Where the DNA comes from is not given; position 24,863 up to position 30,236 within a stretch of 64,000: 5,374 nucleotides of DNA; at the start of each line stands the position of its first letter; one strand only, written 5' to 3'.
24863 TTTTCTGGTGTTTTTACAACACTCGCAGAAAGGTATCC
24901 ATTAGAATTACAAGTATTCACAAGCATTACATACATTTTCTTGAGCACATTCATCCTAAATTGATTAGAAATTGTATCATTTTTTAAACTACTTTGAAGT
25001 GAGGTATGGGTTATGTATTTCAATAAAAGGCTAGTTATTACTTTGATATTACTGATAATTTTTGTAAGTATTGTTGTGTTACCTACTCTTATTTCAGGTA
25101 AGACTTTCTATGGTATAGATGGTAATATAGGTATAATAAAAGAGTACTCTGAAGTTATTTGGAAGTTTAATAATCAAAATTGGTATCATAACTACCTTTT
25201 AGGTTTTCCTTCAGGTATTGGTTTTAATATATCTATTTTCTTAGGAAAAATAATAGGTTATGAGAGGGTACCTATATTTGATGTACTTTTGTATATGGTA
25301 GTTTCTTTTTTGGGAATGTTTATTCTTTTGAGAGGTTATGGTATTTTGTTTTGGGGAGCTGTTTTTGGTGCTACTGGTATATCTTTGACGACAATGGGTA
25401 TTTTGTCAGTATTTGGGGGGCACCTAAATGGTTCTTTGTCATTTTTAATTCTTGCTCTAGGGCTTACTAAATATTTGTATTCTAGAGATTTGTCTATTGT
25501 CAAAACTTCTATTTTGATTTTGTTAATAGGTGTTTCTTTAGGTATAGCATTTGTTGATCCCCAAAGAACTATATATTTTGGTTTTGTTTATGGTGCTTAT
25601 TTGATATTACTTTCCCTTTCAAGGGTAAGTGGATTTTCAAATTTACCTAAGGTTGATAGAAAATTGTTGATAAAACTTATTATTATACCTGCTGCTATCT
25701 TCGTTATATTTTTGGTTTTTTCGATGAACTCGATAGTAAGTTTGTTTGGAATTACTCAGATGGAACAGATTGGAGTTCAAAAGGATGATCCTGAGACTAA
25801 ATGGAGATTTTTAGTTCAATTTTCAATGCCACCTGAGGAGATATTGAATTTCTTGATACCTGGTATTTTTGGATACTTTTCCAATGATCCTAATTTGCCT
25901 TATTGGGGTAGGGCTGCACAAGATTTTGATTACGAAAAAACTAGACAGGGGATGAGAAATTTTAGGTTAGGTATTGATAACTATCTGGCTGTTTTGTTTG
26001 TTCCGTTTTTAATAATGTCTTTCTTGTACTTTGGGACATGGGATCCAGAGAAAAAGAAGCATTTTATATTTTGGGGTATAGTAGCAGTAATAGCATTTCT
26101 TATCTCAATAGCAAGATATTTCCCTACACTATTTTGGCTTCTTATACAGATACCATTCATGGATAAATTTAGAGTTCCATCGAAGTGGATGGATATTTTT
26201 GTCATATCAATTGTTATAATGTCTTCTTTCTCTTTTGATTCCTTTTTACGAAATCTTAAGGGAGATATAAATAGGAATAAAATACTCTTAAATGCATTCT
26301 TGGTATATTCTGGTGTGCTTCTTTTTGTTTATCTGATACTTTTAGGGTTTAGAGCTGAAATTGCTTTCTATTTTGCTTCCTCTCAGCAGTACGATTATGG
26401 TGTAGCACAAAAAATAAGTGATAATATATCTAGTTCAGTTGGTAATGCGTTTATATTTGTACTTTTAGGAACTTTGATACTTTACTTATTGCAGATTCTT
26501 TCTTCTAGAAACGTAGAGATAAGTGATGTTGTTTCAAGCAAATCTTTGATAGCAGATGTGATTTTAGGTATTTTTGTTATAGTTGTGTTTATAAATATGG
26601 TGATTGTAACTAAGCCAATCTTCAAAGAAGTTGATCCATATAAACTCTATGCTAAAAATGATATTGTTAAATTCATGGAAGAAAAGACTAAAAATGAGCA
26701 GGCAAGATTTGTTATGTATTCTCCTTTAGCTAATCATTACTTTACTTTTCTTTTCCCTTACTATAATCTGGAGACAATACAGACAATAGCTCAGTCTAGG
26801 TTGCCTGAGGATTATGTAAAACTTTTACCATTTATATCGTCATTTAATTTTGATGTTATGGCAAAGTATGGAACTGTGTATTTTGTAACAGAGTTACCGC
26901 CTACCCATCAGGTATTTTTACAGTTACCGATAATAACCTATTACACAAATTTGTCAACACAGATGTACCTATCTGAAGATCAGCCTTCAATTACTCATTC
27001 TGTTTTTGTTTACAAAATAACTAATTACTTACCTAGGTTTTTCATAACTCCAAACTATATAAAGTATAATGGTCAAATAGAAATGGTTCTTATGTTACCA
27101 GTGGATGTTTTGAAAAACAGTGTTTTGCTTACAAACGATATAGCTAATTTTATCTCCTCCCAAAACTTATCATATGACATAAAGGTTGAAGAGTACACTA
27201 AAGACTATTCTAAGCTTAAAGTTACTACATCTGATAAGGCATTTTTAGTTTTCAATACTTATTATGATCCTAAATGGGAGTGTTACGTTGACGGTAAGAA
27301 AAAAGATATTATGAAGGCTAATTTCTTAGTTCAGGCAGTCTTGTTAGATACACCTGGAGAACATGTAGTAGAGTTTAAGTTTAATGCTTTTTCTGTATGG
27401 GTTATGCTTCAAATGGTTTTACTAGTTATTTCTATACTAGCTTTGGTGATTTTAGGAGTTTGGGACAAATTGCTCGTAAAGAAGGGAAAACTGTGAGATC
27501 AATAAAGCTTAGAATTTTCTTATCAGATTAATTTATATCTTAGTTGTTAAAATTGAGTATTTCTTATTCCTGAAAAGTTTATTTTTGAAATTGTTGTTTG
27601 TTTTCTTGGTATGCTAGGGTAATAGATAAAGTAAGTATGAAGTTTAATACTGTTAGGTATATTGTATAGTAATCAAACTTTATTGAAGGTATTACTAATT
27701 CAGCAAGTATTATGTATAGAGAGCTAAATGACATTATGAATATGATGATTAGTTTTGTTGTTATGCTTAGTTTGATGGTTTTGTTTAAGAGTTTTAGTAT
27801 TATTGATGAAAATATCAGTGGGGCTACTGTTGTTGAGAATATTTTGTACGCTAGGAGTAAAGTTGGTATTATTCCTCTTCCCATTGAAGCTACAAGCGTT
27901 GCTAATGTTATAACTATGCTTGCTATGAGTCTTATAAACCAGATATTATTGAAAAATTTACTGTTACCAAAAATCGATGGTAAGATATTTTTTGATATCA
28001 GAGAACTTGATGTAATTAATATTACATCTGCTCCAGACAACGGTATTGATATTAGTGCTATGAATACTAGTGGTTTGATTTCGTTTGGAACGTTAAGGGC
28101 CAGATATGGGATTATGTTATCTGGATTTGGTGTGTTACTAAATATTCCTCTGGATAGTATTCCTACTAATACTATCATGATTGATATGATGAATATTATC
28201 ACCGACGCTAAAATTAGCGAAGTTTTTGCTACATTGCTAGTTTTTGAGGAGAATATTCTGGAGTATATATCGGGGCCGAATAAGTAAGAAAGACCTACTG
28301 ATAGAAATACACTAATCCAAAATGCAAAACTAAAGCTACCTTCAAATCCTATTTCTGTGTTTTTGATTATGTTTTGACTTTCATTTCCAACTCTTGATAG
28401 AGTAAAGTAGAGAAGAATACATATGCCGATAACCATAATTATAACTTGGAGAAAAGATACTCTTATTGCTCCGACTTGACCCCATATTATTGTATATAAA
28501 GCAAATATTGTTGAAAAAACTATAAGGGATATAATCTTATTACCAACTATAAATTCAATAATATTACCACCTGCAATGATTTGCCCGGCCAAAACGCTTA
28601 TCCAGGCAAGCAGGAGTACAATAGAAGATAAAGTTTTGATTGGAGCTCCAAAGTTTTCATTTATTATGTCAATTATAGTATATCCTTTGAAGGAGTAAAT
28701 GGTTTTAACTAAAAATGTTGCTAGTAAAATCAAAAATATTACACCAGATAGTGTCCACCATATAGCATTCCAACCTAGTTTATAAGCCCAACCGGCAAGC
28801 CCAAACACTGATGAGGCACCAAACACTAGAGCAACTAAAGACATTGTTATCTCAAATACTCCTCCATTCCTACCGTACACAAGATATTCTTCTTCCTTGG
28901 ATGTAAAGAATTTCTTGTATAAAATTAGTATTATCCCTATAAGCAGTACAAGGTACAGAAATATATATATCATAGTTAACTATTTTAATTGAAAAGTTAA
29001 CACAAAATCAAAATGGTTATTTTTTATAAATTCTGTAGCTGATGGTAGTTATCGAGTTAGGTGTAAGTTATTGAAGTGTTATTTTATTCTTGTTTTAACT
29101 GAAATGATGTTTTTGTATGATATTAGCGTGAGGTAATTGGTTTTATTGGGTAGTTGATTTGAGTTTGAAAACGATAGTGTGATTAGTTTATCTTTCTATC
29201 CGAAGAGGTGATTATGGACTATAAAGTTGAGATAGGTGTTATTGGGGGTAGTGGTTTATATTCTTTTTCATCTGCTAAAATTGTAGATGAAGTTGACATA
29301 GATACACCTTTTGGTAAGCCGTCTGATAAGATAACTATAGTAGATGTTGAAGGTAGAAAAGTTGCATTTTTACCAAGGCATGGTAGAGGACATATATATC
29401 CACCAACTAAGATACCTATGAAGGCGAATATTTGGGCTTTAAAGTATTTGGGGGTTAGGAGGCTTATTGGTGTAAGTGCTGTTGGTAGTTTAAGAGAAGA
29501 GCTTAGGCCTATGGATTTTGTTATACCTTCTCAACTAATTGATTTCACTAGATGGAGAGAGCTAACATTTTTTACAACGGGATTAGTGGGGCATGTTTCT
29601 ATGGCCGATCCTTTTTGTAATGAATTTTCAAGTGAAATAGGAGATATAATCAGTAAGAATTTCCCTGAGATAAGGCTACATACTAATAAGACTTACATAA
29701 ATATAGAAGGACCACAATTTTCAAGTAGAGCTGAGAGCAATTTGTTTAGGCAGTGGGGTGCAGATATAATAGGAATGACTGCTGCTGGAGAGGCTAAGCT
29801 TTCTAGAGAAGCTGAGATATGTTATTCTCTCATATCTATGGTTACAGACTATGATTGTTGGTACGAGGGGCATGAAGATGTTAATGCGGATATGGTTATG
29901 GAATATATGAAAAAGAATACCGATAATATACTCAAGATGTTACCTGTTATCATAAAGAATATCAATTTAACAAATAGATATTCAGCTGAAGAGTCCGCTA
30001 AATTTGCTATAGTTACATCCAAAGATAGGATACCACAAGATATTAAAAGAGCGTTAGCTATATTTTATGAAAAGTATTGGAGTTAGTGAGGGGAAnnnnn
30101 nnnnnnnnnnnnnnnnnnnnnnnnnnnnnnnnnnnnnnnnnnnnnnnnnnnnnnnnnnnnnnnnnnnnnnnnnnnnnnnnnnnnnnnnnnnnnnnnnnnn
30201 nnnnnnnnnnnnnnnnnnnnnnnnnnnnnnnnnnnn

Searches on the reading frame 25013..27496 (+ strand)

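Call 7: search_protein_families(library=ncbifam, proteins=[window:25013-27496:+], max_evalue=0.01)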
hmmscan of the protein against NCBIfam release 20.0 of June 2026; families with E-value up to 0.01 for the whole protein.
window:25013-27496:+ (827 aa): 1 family
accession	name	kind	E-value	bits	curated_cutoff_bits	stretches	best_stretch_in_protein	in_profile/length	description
TIGR01606.1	holin_BlyA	equivalog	0.0044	17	52.85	1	503-540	6-43/63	BlyA family holin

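Call 9: search_protein_families(library=pfam, proteins=[window:25013-27496:+], max_evalue=10)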
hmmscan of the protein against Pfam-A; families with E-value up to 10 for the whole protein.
window:25013-27496:+ (827 aa): 3 families
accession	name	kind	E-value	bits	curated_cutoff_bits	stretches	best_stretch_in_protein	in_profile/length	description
PF05102.17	Holin_BlyA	-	0.0085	16.5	27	1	516-540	19-43/61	holin, BlyA family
PF20040.4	DUF6442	-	0.012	16.3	25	1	316-372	45-100/102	Family of unknown function (DUF6442)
PF13786.12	DUF4179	-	0.051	14.4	30.1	0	11-61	15-59/94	Domain of unknown function (DUF4179)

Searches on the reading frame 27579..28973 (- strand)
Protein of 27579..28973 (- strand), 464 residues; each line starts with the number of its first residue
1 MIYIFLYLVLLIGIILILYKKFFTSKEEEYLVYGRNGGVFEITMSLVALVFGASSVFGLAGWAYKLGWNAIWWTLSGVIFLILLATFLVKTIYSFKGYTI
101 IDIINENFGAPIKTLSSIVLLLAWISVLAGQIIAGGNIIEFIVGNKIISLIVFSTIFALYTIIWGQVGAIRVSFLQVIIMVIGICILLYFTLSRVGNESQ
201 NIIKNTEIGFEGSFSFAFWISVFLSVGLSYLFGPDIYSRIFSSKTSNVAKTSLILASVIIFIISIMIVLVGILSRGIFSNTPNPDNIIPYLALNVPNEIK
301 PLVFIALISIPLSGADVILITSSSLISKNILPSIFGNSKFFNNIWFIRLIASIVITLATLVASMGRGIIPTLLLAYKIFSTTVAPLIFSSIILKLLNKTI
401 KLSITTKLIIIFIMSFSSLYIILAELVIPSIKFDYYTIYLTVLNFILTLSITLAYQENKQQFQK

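Call 7: search_protein_families(library=ncbifam, proteins=[window:27579-28973:-], max_evalue=0.01)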
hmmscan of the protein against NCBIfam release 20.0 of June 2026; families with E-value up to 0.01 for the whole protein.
window:27579-28973:- (464 aa): 3 families
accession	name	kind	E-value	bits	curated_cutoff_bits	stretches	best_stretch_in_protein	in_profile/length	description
TIGR00813.1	sss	superfamily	5.7e-29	101.4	184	1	30-397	1-400/411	sodium/solute symporter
TIGR02119.1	panF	equivalog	7.8e-23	81.2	328.05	1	2-433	5-447/471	sodium/pantothenate symporter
NF007790.0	PRK10484.1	equivalog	1.7e-05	23.8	401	1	4-457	8-485/527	solute:sodium symporter family transporter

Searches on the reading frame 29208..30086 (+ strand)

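Call 5: search_protein_families(library=pfam, proteins=[window:29208-30086:+], max_evalue=0.01)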
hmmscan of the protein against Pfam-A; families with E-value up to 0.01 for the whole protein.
window:29208-30086:+ (292 aa): 1 family
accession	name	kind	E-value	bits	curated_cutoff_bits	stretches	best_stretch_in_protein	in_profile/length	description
PF01048.26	PNP_UDP_1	-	9.1e-37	127.1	25.1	1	8-244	1-227/233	Phosphorylase superfamily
